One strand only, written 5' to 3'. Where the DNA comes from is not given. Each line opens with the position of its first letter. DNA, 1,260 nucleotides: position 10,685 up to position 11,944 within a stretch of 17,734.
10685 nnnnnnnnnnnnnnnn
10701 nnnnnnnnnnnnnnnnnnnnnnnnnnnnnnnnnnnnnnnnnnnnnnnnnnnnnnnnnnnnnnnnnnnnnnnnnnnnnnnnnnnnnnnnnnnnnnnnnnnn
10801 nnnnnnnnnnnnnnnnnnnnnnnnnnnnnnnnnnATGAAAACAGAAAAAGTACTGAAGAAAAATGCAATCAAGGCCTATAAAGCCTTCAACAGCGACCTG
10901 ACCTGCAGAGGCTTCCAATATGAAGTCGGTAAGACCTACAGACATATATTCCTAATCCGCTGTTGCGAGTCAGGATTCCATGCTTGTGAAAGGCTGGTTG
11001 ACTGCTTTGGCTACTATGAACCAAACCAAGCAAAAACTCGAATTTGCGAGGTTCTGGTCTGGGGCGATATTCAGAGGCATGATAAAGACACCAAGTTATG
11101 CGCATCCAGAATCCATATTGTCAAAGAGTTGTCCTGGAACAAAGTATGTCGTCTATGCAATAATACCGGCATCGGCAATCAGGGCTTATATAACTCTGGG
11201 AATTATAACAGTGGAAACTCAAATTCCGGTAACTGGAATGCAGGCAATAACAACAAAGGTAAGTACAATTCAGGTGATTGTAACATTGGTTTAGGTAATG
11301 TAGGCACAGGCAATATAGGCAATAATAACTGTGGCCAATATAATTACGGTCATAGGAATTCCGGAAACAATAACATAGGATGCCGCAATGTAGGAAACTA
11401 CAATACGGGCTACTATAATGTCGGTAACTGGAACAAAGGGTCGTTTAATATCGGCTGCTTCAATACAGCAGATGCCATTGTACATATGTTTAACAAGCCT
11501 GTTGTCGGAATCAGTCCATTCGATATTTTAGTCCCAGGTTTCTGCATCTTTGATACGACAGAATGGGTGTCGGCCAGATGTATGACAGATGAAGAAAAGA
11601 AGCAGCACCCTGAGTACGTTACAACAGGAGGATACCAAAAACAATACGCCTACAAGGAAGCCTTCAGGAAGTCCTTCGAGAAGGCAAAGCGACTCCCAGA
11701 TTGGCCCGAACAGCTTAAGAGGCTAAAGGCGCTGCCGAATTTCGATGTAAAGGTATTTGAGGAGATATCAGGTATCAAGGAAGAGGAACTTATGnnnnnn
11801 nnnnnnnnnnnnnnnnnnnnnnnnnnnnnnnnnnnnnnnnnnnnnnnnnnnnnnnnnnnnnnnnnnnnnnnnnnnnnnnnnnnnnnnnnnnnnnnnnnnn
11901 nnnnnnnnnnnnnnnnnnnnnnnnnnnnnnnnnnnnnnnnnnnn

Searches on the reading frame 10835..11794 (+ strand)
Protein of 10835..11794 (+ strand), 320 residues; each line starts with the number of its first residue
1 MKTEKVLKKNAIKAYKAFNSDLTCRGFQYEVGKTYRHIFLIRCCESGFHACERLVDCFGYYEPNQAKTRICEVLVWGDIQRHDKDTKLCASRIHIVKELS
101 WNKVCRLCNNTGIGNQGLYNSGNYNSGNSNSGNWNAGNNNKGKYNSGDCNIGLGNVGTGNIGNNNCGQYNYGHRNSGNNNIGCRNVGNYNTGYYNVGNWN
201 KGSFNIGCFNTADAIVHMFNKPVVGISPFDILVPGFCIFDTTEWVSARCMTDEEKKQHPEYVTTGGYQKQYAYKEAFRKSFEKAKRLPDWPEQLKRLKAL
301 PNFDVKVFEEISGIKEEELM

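Call 9: search_protein_families(library=pfam, proteins=[window:10835-11794:+], max_evalue=0.1)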
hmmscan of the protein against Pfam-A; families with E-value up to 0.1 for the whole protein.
window:10835-11794:+ (320 aa): 2 families
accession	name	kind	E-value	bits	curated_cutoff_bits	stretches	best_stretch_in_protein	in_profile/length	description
PF24703.2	DUF7666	-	7.1e-34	116.6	27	1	12-105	1-93/95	Domain of unknown function (DUF7666)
PF01469.24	Pentapeptide_2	-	8.3e-18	64.4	26.4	3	175-210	2-37/40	Pentapeptide repeats (8 copies)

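Call 10: search_protein_families(library=phrogs, proteins=[window:10835-11794:+], max_evalue=0.1)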
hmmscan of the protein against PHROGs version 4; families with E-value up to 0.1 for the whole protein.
window:10835-11794:+ (320 aa): 4 families
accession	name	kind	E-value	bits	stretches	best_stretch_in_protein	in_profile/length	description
phrog_14105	-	unknown function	9.4e-69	232.8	2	8-172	6-166/297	-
phrog_4433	-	unknown function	8.7e-33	115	1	3-103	4-103/312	-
phrog_9215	-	unknown function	1e-06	29.7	1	12-72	66-129/268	-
phrog_32502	-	unknown function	0.034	15.3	0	95-136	6-48/76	-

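Call 74: search_protein_families(library=ncbifam, proteins=[window:10835-11794:+], max_evalue=0.01)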
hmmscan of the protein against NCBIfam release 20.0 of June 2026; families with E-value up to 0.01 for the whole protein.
window:10835-11794:+ (320 aa): 0 families

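Call 75: search_protein_families(library=padloc, proteins=[window:10835-11794:+], max_evalue=0.01)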
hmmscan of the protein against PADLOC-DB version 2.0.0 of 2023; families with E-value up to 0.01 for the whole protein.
window:10835-11794:+ (320 aa): 0 families
